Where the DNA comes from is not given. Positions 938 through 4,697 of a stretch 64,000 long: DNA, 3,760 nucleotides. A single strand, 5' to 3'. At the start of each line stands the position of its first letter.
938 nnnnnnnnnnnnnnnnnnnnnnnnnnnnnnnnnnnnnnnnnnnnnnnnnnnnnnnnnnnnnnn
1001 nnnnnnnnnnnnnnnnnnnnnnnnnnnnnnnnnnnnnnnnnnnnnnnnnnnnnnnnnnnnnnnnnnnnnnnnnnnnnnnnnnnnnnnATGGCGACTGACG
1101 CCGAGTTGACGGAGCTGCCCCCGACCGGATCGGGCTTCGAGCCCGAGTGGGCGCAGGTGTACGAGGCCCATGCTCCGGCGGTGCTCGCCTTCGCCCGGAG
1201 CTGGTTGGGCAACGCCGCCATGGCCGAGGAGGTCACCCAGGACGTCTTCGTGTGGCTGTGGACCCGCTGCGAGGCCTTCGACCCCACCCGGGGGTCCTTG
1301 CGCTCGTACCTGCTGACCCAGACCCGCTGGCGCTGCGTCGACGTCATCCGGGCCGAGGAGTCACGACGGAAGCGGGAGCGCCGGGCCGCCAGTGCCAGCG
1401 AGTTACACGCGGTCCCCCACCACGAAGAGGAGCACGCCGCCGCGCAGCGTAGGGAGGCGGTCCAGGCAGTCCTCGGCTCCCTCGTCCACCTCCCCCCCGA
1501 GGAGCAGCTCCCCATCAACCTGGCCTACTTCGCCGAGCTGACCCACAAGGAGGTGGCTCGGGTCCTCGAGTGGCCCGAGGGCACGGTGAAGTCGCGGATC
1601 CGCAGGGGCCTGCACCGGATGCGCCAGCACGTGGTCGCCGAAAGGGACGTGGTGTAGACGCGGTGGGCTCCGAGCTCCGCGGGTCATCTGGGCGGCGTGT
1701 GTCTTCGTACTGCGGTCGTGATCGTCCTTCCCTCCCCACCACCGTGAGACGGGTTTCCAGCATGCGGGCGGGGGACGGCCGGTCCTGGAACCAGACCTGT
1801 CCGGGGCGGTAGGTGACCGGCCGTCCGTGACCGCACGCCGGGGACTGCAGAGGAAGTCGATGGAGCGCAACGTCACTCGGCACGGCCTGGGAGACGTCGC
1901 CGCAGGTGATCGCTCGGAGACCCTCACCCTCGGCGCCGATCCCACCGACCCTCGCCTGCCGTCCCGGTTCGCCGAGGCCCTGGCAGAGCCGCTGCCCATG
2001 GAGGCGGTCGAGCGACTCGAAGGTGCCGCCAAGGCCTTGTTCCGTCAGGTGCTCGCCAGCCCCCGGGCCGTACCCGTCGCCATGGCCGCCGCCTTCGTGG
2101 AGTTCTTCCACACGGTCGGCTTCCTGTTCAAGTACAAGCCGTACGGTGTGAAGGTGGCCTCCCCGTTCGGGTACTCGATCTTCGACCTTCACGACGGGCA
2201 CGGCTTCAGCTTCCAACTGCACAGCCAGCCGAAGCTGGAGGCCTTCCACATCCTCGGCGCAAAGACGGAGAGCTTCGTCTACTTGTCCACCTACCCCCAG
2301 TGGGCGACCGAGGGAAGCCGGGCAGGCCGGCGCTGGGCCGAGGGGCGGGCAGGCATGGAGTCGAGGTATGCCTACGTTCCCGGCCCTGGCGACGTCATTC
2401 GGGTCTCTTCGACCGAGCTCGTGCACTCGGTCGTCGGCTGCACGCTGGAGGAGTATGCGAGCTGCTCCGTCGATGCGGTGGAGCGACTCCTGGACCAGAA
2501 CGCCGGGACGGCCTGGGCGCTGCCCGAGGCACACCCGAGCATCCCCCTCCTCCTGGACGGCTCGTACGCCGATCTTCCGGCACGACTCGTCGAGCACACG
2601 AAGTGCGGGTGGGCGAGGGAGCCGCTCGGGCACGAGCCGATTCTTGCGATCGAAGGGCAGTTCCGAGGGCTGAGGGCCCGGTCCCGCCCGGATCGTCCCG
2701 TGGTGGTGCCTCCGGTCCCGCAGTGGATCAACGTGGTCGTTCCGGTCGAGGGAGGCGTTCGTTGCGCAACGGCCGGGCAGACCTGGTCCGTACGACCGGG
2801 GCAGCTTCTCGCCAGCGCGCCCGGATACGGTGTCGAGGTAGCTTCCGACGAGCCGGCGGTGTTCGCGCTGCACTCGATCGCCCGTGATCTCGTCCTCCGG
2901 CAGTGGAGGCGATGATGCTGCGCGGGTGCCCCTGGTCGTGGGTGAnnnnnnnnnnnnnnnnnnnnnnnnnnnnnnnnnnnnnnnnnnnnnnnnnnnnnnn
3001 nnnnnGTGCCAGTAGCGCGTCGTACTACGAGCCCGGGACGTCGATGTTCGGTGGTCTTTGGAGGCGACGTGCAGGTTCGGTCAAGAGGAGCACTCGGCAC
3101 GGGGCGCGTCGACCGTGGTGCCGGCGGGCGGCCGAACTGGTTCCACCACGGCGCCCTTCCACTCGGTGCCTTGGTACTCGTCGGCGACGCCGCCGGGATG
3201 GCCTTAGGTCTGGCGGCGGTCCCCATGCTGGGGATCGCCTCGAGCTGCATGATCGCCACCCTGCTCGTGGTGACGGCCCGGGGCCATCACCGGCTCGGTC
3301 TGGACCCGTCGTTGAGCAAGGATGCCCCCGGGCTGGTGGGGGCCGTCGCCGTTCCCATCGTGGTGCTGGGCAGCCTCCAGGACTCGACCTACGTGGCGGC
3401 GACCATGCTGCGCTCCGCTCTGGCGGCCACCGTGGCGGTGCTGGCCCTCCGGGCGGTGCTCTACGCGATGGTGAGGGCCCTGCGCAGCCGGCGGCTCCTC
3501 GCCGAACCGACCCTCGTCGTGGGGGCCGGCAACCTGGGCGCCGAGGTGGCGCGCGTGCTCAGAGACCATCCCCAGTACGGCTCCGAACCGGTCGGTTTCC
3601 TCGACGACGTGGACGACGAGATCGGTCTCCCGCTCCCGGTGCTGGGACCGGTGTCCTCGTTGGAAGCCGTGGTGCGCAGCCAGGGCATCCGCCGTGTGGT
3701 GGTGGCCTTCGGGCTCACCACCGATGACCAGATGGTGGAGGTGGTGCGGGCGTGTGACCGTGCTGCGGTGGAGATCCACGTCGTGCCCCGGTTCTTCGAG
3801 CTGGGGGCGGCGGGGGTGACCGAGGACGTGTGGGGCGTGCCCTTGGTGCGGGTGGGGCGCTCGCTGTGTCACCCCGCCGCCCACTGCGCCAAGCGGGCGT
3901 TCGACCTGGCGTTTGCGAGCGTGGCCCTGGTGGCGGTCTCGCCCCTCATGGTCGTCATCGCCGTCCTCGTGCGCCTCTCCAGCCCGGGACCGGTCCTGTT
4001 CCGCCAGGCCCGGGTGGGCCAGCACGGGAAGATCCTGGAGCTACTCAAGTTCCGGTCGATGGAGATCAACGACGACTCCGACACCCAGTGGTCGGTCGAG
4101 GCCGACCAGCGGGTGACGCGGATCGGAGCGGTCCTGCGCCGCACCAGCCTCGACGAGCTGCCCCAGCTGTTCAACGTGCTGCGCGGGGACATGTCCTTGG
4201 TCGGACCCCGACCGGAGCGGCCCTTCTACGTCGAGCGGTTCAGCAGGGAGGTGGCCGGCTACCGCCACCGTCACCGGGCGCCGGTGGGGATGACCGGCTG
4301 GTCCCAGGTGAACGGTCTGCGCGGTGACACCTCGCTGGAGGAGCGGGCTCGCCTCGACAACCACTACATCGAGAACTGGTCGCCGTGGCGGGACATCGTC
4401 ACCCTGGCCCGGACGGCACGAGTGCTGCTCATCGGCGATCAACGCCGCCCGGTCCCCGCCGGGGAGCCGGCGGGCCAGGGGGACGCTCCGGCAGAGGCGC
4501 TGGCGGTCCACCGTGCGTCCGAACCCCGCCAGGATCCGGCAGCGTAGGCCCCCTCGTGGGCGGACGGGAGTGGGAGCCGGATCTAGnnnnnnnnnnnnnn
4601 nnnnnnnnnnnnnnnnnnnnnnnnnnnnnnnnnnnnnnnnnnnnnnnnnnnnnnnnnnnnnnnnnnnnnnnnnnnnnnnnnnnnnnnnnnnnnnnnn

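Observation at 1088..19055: Two ECF sigma genes with a 241-bp perfectly identical core bracket a 17.4-kb EPS/regulatory segment and separate a kinase from a response regulator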

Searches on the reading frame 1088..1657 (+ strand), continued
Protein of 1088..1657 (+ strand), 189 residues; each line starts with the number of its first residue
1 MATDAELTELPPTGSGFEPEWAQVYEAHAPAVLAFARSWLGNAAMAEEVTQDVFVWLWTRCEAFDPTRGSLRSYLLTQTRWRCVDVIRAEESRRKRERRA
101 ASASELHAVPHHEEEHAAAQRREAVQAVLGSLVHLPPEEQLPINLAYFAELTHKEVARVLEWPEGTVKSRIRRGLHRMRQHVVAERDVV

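Call 47: search_protein_families(library=ncbifam, proteins=[window:1088-1657:+, L002:9071-9781:+, L001:1755-2426:+], max_evalue=0.001)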
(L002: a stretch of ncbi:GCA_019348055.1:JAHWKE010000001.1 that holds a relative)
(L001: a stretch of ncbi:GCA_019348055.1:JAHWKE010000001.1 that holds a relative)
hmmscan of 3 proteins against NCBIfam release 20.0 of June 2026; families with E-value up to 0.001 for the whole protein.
window:1088-1657:+ (189 aa): 80 families (the best 25 are shown)
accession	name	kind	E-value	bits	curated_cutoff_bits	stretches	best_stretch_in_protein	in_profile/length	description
NF009172.0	PRK12519.1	subfamily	4.1e-35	121.1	222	1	22-182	32-189/194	RNA polymerase sigma factor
NF007228.0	PRK09646.1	subfamily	5.7e-35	120.7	226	1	20-181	31-189/194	ECF RNA polymerase sigma factor SigK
TIGR02937.1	sigma70-ECF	superfamily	1.2e-26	93.3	42.9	1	21-181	3-164/165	sigma-70 family RNA polymerase sigma factor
TIGR02985.1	Sig70_bacteroi1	subfamily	8.8e-26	91.1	126.4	1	21-181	3-161/162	RNA polymerase sigma-70 factor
NF010500.0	PRK13919.1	subfamily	1.7e-24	87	226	1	18-182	22-183/186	putative RNA polymerase sigma E protein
NF007227.0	PRK09645.1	subfamily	5.8e-21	75.2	202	1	22-181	16-169/177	sigma-70 family RNA polymerase sigma factor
NF009189.0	PRK12537.1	equivalog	8.5e-21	74.3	261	1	22-180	26-179/182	RNA polymerase sigma factor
TIGR02983.1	SigE-fam_strep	subfamily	4.1e-19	69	141.55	1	19-182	6-158/162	SigE family RNA polymerase sigma factor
NF009166.1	PRK12513.1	equivalog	5.5e-19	68.6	206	1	22-185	25-189/193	RNA polymerase sigma factor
NF008890.0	PRK11924.1-3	equivalog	7.8e-19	67.9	284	1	21-185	41-204/205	RNA polymerase sigma factor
NF009186.0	PRK12534.1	equivalog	2.1e-18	66.8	267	1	15-179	21-182/187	RNA polymerase sigma factor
NF058625.1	sigma_PG0214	equivalog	3.2e-17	62.7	130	1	30-182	15-161/170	GFO_1088 family ECF-type sigma factor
NF009178.0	PRK12526.1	equivalog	1.6e-16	60.5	301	1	22-186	46-210/211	RNA polymerase sigma factor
NF009183.0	PRK12531.1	equivalog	1.8e-16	60.5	353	1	21-185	29-192/194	RNA polymerase sigma factor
NF004113.0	PRK05602.1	equivalog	1.9e-16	60.4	208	1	25-185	51-204/211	RNA polymerase sigma factor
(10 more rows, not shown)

L002:9071-9781:+ (236 aa): 86 families (the best 25 are shown)
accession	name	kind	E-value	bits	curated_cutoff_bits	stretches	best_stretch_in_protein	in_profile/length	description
NF007820.0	PRK10529.1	equivalog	4.5e-54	183.2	325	1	2-224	2-224/225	two-component system response regulator KdpE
NF045944.1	ResRegRpaBCyano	equivalog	3e-45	154.4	330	1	5-222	1-226/229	response regulator transcription factor RpaB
NF040689.1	MtrAB_MtrA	equivalog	7e-43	146.5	300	1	4-222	1-217/219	MtrAB system response regulator MtrA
TIGR02154.1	PhoB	equivalog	1.4e-40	139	296.2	1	2-222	3-224/226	phosphate regulon transcriptional regulator PhoB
NF040534.1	resp_reg_YycF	equivalog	1.4e-37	129.2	340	1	3-221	2-225/231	response regulator YycF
NF041733.1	resp_reg_CseB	equivalog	7e-37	127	350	1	4-205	3-213/228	two-component system response regulator CseB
NF008296.0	PRK11083.1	equivalog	2.4e-36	125.3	273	1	2-222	4-224/228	two-component system response regulator CreB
NF033120.0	vanR_FM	exception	1.4e-35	123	460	1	4-222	6-228/231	vancomycin resistance response regulator transcription factor, VanR-F/VanR-M family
NF033117.2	vanR_ACDEGLN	exception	2.3e-34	119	350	1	5-222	2-224/226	VanR-ABDEGLN family response regulator transcription factor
NF007005.1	PRK09468.1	equivalog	4e-33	114.8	331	1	2-224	4-232/237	osmolarity response regulator transcription factor OmpR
TIGR01387.1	cztR_silR_copR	subfamily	1.2e-32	113.3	279.2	1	5-221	2-216/218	heavy metal response regulator transcription factor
NF045991.1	RespRegCtrARhodob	equivalog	2.1e-32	112.7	350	1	3-221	2-219/224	response regulator transcription factor CtrA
NF008199.0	PRK10955.1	equivalog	2.5e-32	112.7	341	1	1-221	1-226/232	envelope stress response regulator transcription factor CpxR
NF008078.0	PRK10816.1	equivalog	3.4e-32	111.7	336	1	3-223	2-220/223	two-component system response regulator PhoP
NF053854.1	RespRegPhoBBctds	equivalog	4.9e-32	111.1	270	1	4-221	1-222/225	two-component system response regulator PhoB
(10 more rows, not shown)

L001:1755-2426:+ (223 aa): 90 families (the best 25 are shown)
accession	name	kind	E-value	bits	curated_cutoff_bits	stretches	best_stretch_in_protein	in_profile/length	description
TIGR01387.1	cztR_silR_copR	subfamily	1.6e-72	243.6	279.2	1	3-220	1-218/218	heavy metal response regulator transcription factor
NF041734.1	resp_reg_RppA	equivalog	6.2e-63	212.2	250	1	1-221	1-228/229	two-component system response regulator RppA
NF008567.0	PRK11517.1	equivalog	9.4e-61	205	353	1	1-222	1-220/223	response regulator transcription factor HprR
NF007346.1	PRK09836.1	equivalog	1e-57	195.6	420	1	1-221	1-222/227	copper/silver response regulator transcription factor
TIGR02154.1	PhoB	equivalog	1.4e-56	191.3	296.2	1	2-220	4-225/226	phosphate regulon transcriptional regulator PhoB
NF007663.1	PRK10336.1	equivalog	5.7e-56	189.7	345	1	1-220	1-216/219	quorum sensing response regulator transcription factor QseB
NF007928.2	PRK10643.1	equivalog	9e-56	188.9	330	1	1-220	1-216/216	two-component system response regulator PmrA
NF040689.1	MtrAB_MtrA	equivalog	9.5e-56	188.6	300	1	3-219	1-217/219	MtrAB system response regulator MtrA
NF041733.1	resp_reg_CseB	equivalog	1.1e-55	188.5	350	1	2-221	2-227/228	two-component system response regulator CseB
NF045944.1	ResRegRpaBCyano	equivalog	1.8e-54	184.6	330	1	4-220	1-227/229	response regulator transcription factor RpaB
NF045914.1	RespRegNblR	equivalog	2.1e-52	178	300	1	2-222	8-227/228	response regulator transcription factor NblR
NF008296.0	PRK11083.1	equivalog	7.1e-51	172.8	273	1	2-222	5-227/228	two-component system response regulator CreB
NF012023.0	PRK15479.1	equivalog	1.2e-48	165.6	337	1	1-221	1-218/224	transcriptional regulator TctD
NF045991.1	RespRegCtrARhodob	equivalog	2.6e-48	164.7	350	1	1-221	1-222/224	response regulator transcription factor CtrA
NF040534.1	resp_reg_YycF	equivalog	1.5e-46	158.6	340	1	2-222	2-229/231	response regulator YycF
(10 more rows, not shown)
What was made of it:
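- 1088..1657 (+): sigA: ECF sigma factor gene, 189 aa. Its start overlaps the kinase stop by 11 nt. A GGAAGG Shine-Dalgarno-like sequence lies 8-9 nt upstream. TIGR02937 above cut-off (call 47).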

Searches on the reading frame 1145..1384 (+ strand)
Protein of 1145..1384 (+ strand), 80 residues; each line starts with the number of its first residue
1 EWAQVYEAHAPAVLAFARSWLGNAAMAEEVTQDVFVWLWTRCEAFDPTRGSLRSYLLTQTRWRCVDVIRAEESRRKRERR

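Call 43: find_homologous_proteins(query=window:1145-1384:+, max_evalue=1e-25)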
Query seq(80 aa): no candidate shares three 5-residue words with the query. No homologue found.
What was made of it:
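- Tried and rejected: The third homology search, with the 80-aa core peptide, returned nothing (call 43).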

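Call 57: list_cluster_members(proteins=[window:1145-1384:+, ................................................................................, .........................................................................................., window:1172-1327:+, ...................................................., window:1358-1654:+, window:18744-19052:+, window:18438-18557:+])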
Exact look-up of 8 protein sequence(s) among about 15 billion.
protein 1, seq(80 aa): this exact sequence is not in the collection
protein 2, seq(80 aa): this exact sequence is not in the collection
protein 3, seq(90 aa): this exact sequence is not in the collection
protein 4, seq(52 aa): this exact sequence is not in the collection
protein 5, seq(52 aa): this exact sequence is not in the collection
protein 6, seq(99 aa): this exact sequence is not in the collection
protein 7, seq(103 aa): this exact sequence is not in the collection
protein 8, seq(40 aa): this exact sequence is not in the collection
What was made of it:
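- On Interlocus gene conversion / concerted evolution: Guessed core fragments were not in the protein collection (call 57).
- Tried and rejected: Guessed Logan core and flank fragments were not in the collection (call 57).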

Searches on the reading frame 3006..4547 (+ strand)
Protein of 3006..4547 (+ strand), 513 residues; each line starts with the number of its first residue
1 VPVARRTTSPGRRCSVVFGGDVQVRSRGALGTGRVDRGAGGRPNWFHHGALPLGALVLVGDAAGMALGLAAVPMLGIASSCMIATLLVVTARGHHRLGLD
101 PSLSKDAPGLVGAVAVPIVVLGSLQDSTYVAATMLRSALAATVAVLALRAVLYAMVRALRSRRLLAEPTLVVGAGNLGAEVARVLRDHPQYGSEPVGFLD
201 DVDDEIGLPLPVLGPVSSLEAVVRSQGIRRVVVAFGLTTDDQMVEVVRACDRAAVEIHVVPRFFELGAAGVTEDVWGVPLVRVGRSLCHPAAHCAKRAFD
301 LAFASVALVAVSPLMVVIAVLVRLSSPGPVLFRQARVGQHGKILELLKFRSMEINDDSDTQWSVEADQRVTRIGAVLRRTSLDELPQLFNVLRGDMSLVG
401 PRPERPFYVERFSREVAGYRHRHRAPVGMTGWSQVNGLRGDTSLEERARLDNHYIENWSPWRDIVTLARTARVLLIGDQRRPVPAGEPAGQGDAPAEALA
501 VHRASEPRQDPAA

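Call 11: search_protein_families(library=pfam, proteins=[window:3006-4547:+], max_evalue=0.01)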
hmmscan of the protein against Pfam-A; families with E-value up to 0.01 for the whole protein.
window:3006-4547:+ (513 aa): 2 families
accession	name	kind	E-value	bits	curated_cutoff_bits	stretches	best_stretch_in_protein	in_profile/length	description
PF02397.22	Bac_transf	-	5.3e-65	218.7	27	1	296-475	1-178/179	Bacterial sugar transferase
PF13727.12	CoA_binding_3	-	1.1e-14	55.3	25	1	138-261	52-175/175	CoA-binding domain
